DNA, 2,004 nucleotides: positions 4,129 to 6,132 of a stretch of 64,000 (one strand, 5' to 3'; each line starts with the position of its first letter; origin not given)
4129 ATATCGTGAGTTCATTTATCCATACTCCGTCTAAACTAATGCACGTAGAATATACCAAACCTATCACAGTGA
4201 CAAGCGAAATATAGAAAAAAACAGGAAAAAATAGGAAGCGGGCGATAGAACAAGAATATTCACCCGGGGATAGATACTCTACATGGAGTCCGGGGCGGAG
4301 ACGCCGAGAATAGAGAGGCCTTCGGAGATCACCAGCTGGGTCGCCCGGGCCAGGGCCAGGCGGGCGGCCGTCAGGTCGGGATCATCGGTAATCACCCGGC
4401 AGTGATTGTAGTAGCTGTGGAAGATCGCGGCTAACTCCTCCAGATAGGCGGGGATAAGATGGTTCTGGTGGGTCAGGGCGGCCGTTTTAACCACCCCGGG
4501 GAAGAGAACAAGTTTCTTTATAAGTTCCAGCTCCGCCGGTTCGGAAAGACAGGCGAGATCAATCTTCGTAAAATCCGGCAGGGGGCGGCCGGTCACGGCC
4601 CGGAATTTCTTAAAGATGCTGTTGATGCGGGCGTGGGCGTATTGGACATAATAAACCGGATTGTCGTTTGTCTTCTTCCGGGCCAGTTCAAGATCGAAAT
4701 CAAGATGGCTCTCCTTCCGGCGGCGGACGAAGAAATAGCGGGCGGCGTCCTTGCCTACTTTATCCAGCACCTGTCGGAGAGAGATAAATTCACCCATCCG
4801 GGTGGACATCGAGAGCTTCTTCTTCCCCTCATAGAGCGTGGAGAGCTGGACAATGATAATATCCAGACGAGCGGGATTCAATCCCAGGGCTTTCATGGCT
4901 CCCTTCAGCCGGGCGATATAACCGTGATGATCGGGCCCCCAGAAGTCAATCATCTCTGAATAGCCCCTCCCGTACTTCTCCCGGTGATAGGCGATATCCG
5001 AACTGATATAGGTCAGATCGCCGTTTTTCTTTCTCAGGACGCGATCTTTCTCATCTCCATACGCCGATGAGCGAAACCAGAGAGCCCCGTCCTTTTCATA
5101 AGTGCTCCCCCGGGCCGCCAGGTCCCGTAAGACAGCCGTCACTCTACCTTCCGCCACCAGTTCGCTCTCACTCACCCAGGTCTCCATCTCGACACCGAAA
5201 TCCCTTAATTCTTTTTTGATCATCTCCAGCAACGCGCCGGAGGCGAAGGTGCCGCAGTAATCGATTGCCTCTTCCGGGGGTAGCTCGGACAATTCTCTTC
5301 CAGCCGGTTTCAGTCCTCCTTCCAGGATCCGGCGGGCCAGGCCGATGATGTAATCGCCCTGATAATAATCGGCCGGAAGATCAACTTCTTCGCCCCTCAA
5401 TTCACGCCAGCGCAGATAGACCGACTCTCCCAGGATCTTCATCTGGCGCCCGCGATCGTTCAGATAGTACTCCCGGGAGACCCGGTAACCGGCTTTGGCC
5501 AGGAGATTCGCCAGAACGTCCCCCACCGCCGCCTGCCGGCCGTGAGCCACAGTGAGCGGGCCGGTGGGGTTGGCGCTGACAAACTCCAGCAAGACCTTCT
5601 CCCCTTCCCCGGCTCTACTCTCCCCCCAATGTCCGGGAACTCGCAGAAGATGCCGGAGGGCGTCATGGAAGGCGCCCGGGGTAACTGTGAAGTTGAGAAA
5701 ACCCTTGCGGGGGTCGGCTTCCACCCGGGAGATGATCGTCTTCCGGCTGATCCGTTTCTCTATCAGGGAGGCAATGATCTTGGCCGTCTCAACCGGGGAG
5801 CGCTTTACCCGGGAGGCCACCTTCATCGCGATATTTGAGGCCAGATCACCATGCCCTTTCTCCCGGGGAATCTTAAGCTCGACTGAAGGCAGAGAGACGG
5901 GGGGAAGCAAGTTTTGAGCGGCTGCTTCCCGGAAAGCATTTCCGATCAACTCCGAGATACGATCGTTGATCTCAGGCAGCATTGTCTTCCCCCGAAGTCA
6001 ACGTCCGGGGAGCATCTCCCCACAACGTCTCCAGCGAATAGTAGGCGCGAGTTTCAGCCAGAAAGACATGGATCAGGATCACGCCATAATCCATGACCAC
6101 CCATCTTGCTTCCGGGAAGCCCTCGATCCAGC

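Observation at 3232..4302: A 1-kb mini-island bounded by a 37-bp duplication of the argS 3' end that cuts a toxin gene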

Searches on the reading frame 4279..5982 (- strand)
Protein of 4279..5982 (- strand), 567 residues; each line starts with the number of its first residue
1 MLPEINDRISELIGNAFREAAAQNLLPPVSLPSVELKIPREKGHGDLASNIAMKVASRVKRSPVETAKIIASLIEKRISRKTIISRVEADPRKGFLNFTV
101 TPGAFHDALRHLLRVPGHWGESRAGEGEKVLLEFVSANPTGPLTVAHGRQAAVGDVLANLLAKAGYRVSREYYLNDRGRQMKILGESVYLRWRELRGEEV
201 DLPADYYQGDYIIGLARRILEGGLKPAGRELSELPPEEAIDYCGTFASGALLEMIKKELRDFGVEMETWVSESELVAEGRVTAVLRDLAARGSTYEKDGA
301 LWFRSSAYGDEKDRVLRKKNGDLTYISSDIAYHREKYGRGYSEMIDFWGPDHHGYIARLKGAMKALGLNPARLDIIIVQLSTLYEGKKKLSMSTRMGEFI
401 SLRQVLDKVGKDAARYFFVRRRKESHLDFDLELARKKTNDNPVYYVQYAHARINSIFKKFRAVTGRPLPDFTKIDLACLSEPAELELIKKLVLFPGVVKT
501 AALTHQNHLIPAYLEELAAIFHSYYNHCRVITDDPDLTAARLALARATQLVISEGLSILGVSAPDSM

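Call 10: search_protein_families(library=pfam, proteins=[window:4279-5982:-], max_evalue=0.01)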
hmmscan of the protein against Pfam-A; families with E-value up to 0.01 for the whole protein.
window:4279-5982:- (567 aa): 4 families
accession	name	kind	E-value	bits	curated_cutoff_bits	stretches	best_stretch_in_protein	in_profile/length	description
PF05746.21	DALR_1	-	3.4e-32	111.4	22.3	1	446-567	1-117/117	DALR anticodon binding domain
PF00750.26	tRNA-synt_1d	-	2.5e-19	69.9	23.3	2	255-416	143-305/349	tRNA synthetases class I (R), catalytic domain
PF03485.21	Arg_tRNA_synt_N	-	4e-12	47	21.5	1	11-99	5-84/85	Arginyl tRNA synthetase N terminal domain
PF09334.17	tRNA-synt_1g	-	0.0016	17.8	20.1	0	383-440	322-377/391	tRNA synthetases class I (M)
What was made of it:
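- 4279..5982 (-): argS (arginyl-tRNA synthetase, 567 aa), intact, with a native C-terminus ...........-stop. Pfam DALR_1, tRNA-synt_1d and Arg_tRNA_synt_N (call 10).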

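Call 24: find_encoding_contigs(protein=window:4279-5982:-, flank=6000, max_places=10)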
Protein window:4279-5982:- (567 aa): 13 contigs read that carry it; 8 places shown.
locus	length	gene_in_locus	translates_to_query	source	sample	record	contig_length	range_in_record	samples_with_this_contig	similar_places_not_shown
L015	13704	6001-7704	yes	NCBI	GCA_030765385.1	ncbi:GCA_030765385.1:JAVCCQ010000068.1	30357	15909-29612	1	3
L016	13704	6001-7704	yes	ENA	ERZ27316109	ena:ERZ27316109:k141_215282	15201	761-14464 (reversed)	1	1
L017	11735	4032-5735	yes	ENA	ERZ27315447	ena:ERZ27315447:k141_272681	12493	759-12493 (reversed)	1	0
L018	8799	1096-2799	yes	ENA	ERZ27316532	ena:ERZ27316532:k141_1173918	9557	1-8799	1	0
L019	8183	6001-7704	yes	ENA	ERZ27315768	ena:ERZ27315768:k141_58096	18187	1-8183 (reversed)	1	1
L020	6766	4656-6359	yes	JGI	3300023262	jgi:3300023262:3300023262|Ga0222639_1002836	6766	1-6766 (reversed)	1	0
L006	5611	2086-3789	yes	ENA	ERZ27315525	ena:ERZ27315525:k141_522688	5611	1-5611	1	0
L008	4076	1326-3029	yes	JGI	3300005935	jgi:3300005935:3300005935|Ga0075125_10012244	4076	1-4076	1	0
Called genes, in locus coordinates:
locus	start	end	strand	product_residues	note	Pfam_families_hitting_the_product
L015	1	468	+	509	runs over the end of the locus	PF00575:S1 (weak), PF10150:RNase_E_G, PF20833:RNase_E_G_Thio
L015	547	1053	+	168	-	PF00829:Ribosomal_L21p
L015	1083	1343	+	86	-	PF01016:Ribosomal_L27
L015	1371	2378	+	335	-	PF01018:GTP1_OBG, PF01926:MMR_HSR1, PF02421:FeoB_N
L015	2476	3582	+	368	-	PF00696:AA_kinase, PF01472:PUA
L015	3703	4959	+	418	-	PF00171:Aldedh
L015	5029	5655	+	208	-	PF01467:CTP_transf_like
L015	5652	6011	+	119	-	PF02410:RsfS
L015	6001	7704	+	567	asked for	PF03485:Arg_tRNA_synt_N, PF00750:tRNA-synt_1d, PF05746:DALR_1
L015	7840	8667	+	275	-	-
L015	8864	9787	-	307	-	PF08843:AbiEii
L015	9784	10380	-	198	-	PF13338:AbiEi_4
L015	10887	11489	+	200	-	PF13338:AbiEi_4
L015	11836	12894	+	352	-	PF09952:AbiEi_2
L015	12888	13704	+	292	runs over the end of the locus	-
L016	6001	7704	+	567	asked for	PF03485:Arg_tRNA_synt_N, PF00750:tRNA-synt_1d, PF05746:DALR_1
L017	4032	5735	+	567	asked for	PF03485:Arg_tRNA_synt_N, PF00750:tRNA-synt_1d, PF05746:DALR_1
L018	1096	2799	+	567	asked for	PF03485:Arg_tRNA_synt_N, PF00750:tRNA-synt_1d, PF05746:DALR_1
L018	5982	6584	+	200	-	PF13338:AbiEi_4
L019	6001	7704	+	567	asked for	PF03485:Arg_tRNA_synt_N, PF00750:tRNA-synt_1d, PF05746:DALR_1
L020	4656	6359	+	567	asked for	PF03485:Arg_tRNA_synt_N, PF00750:tRNA-synt_1d, PF05746:DALR_1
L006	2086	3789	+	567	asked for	PF03485:Arg_tRNA_synt_N, PF00750:tRNA-synt_1d, PF05746:DALR_1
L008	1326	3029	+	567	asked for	PF03485:Arg_tRNA_synt_N, PF00750:tRNA-synt_1d, PF05746:DALR_1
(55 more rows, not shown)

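Call 26: find_related_loci(query=window:4279-5982:-, collection=genome_contigs, flank=8000)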
Query window:4279-5982:- (567 aa) in genome_contigs; peptide patterns used: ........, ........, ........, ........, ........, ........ (x = any residue, [..] = any of these).
368 stretches matched a pattern; 8 encode a relative of the query (tblastn E <= 1e-3); 8 distinct loci.
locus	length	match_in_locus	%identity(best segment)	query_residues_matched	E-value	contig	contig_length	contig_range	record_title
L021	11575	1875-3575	71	1-567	0e+0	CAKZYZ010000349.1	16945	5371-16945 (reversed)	MAG TPA_asm: uncultured bacterium isolate DRR093004_bin.13_CONCOCT_v1.1_MAG genome assembly, contig: ERZ1742238.1971, wh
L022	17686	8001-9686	67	1-567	0e+0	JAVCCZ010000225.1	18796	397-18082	MAG: Candidatus Erginobacter occultus isolate MAG_3300035698_653 Ga0374944_466289, whole genome shotgun sequence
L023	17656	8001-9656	43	35-567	3e-134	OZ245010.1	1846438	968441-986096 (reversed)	MAG: Candidatus Oxydemutatoraceae bacterium isolate ab49ed24-c91f-451f-9d16-9eaa7661b6c2 genome assembly, chromosome: 1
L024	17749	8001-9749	41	5-567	6e-129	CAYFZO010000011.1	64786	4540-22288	MAG TPA_asm: uncultured Chromatiales bacterium isolate ERP110561_co1_55 genome assembly, contig: NODE_293_length_64786_c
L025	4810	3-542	47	383-564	5e-46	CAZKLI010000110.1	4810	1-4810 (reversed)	MAG TPA_asm: uncultured Chromatiales bacterium isolate SRP338948_co1_35 genome assembly, contig: k141_271724, whole geno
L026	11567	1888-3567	23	34-567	5e-30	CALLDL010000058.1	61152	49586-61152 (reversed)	MAG: uncultured Desulfobacterales bacterium isolate N2_Bin_METABAT__2_1 genome assembly, contig: c_000001937218, whole g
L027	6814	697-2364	25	36-562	4e-24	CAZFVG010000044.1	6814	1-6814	MAG TPA_asm: uncultured Methanosarcinales archaeon isolate binchicken_co54_27 genome assembly, contig: NODE_20568_length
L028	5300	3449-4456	26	248-567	1e-16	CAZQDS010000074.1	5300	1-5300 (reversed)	MAG TPA_asm: uncultured Methanosarcinales archaeon isolate SRP173033_co2_62 genome assembly, contig: NODE_11664_length_5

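Call 54: search_protein_families(library=pfam, proteins=[L021:3823-5826:-, L021:6102-6863:+, L021:6918-8873:+, L022:9749-11320:+, L022:11317-12900:+], max_evalue=0.001)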
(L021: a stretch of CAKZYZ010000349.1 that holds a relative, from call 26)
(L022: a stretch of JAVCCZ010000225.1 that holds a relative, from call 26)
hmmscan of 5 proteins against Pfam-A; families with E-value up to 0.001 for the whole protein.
L021:3823-5826:- (667 aa): 25 families
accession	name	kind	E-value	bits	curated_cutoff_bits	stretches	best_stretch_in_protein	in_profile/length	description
PF00884.28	Sulfatase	-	2.3e-51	175.3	25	1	32-309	1-300/301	Sulfatase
PF07719.23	TPR_2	-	9.2e-35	116.3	27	4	588-618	3-33/34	Tetratricopeptide repeat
PF00515.34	TPR_1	-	4.4e-31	105.8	27.8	4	588-619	3-34/34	Tetratricopeptide repeat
PF13414.12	TPR_11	-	5e-30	103.3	26.8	3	593-634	1-42/42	TPR repeat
PF13432.12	TPR_16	-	5.6e-30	103.8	32.7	4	591-652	2-63/65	Tetratricopeptide repeat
PF13181.12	TPR_8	-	1.6e-26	90.6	25.7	2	589-618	4-33/34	Tetratricopeptide repeat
PF13431.12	TPR_17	-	7e-25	85.6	24.4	1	609-639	2-32/34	Tetratricopeptide repeat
PF14559.12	TPR_19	-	2.5e-22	79.4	25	4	494-558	1-64/68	Tetratricopeptide repeat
PF13424.12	TPR_12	-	2.4e-18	66.5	30.1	4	589-651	6-76/77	Tetratricopeptide repeat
PF01663.27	Phosphodiest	-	2.4e-17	64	23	1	34-251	1-220/342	Type I phosphodiesterase / nucleotide pyrophosphatase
PF13174.12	TPR_6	-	2.9e-17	62.5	26.3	1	488-516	4-32/33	Tetratricopeptide repeat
PF13428.12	TPR_14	-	6e-17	60.9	23.5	0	487-526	4-43/44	Tetratricopeptide repeat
PF24575.1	TPR_Slam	-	4.8e-12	46.7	35.2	1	462-507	59-104/104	Surface lipoprotein assembly modifier, N-terminal TPR repeats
PF16347.10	SGSH_C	-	1.1e-11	45.5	29.3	1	265-402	10-153/154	N-sulphoglucosamine sulphohydrolase, C-terminal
PF12895.13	ANAPC3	-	2.9e-10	40.7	27.2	1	477-542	16-80/82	Anaphase-promoting complex, cyclosome, subunit 3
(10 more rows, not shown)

L021:6102-6863:+ (253 aa): 1 family
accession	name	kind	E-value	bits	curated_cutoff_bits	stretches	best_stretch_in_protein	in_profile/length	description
PF01797.21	Y1_Tnp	-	1.8e-10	41.4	23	1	10-122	3-119/121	Transposase IS200 like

L021:6918-8873:+ (651 aa): 19 families
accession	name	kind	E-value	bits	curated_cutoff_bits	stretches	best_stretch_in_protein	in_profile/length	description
PF07719.23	TPR_2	-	9.8e-34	113.1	27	3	606-637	2-33/34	Tetratricopeptide repeat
PF00515.34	TPR_1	-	1.8e-30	103.9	27.8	2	571-602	1-32/34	Tetratricopeptide repeat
PF13414.12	TPR_11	-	2e-29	101.4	26.8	4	551-583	8-40/42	TPR repeat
PF13181.12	TPR_8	-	1.8e-24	84.2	25.7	1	572-602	2-32/34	Tetratricopeptide repeat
PF13432.12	TPR_16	-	3.1e-21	75.9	32.7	3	550-602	10-62/65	Tetratricopeptide repeat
PF13431.12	TPR_17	-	5.7e-21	73.4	24.4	1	560-591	2-33/34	Tetratricopeptide repeat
PF14559.12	TPR_19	-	1.9e-17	63.8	25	2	551-595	5-49/68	Tetratricopeptide repeat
PF13424.12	TPR_12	-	3.3e-16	59.7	30.1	2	573-634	5-74/77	Tetratricopeptide repeat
PF13428.12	TPR_14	-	1.3e-15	56.7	23.5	1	538-578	2-42/44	Tetratricopeptide repeat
PF13374.12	TPR_10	-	2.5e-15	56.4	27.5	1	573-600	4-31/42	Tetratricopeptide repeat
PF13176.12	TPR_7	-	1e-13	50.6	27.9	0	573-601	1-29/36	Tetratricopeptide repeat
PF07721.20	TPR_4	-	8.3e-09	35.7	27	0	469-490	1-22/26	Tetratricopeptide repeat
PF13371.12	TPR_9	-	8.2e-07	29.4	35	0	579-637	3-61/73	Tetratricopeptide repeat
PF03704.23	BTAD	-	2.4e-05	25.1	22.1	0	470-530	63-123/146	Bacterial transcriptional activator domain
PF25063.1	ARM_TT21_C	-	5.6e-05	23.5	35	1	516-643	78-202/209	Tetratricopeptide repeat protein 21 C-terminal ARM domain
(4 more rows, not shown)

L022:9749-11320:+ (523 aa): 2 families
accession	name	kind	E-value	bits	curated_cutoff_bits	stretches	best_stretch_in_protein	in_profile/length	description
PF07969.17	Amidohydro_3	-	2.3e-22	80.6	29.7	2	421-509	383-472/472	Amidohydrolase family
PF01979.26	Amidohydro_1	-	5.6e-09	36.1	25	1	437-508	277-345/345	Amidohydrolase family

L022:11317-12900:+ (527 aa): 1 family
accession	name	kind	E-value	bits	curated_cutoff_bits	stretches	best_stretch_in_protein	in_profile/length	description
PF00496.27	SBP_bac_5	-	1.5e-92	311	32.4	1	74-440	1-366/368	Bacterial extracellular solute-binding proteins, family 5 Middle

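Call 57: find_homologous_proteins(query=window:4279-5982:-, max_evalue=1e-150)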
Query window:4279-5982:- (567 aa): 447 proteins with E <= 1e-150 among 8000 candidates; the best 120 are listed.
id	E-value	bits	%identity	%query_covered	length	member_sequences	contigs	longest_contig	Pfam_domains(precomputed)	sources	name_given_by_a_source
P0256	0.0e+0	1270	100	100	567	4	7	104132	PF05746.22,PF00750.26,PF03485.22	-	-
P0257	4.6e-280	948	74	100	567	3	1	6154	PF05746.22,PF00750.26,PF03485.22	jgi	jgi:arginyl-tRNA synthetase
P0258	3.6e-275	932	73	100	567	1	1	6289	PF05746.22,PF00750.26,PF03485.22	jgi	jgi:arginyl-tRNA synthetase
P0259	1.8e-272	923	72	100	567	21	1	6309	PF05746.22,PF00750.26,PF03485.22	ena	-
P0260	5.5e-270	915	71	100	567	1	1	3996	PF05746.22,PF00750.26,PF03485.22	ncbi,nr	ncbi:MAG: arginine--tRNA ligase [Candidatus Auribacterota bacterium]|nr:arginine--tRNA ligase [Candi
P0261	5.1e-268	908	72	100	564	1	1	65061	PF05746.22,PF00750.26,PF03485.22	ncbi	ncbi:MAG: arginine--tRNA ligase [PVC group bacterium]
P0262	1.8e-267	906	72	100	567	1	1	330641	PF05746.22,PF00750.26,PF03485.22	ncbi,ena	-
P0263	5.1e-248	842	68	100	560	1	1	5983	PF05746.22,PF00750.26,PF03485.22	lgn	-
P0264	7.1e-248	842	68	94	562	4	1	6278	PF05746.22,PF00750.26,PF03485.22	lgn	-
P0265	1.9e-246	837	67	100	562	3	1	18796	PF05746.22,PF00750.26,PF03485.22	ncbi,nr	ncbi:MAG: arginine--tRNA ligase [Candidatus Erginobacter occultus]|nr:arginine--tRNA ligase [Candida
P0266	2.2e-245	834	67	100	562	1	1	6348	PF05746.22,PF00750.26,PF03485.22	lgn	-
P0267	6.0e-245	832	67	100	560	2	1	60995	PF05746.22,PF00750.26,PF03485.22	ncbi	-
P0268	5.3e-242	822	67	100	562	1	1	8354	PF05746.22,PF00750.26,PF03485.22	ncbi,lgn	-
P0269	5.5e-242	822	66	100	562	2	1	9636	PF05746.22,PF00750.26,PF03485.22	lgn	-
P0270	1.0e-241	821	69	94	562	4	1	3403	PF05746.22,PF00750.26,PF03485.22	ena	-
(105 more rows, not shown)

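Call 58: list_cluster_members(proteins=[P0256, P0136])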
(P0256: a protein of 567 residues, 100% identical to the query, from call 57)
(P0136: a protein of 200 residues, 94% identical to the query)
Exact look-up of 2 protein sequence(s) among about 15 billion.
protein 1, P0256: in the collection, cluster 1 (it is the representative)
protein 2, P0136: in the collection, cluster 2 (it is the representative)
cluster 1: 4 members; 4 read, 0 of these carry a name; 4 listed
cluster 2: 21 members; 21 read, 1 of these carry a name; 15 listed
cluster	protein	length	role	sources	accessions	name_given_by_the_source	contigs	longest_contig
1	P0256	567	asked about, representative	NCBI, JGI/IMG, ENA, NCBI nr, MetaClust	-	-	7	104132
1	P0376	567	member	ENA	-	-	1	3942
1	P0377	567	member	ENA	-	-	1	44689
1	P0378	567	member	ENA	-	-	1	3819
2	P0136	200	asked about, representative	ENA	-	-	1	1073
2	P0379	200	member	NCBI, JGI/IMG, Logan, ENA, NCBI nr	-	-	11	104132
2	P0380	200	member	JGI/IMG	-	predicted transcriptional regulator of viral defense system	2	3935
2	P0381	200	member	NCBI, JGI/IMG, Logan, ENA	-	-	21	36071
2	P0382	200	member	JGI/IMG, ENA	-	-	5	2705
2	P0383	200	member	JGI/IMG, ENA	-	-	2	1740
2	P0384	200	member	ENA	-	-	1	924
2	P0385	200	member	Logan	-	-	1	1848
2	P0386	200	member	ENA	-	-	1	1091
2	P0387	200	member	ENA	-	-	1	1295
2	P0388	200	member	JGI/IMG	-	-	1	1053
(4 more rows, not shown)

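Call 59: find_encoding_contigs(protein=P0377, flank=8000, max_places=4)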
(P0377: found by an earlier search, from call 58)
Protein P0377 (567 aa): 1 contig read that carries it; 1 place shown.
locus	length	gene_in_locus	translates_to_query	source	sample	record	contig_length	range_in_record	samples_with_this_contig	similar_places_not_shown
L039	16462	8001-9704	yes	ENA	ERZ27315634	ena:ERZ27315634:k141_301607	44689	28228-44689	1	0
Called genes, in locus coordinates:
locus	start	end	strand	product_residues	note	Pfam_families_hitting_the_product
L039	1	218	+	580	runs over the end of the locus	PF19864:Radical_SAM_N2, PF04055:Radical_SAM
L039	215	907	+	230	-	PF10105:DUF2344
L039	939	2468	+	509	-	PF00575:S1 (weak), PF10150:RNase_E_G, PF20833:RNase_E_G_Thio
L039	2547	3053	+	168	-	PF00829:Ribosomal_L21p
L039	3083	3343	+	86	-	PF01016:Ribosomal_L27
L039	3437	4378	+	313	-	PF01018:GTP1_OBG, PF01926:MMR_HSR1, PF02421:FeoB_N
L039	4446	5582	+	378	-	PF00696:AA_kinase, PF01472:PUA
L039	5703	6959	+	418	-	PF00171:Aldedh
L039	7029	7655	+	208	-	PF01467:CTP_transf_like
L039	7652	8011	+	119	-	PF02410:RsfS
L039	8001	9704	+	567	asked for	PF03485:Arg_tRNA_synt_N, PF00750:tRNA-synt_1d, PF05746:DALR_1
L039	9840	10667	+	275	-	-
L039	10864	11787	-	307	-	PF08843:AbiEii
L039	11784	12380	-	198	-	PF13338:AbiEi_4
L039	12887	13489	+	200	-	PF13338:AbiEi_4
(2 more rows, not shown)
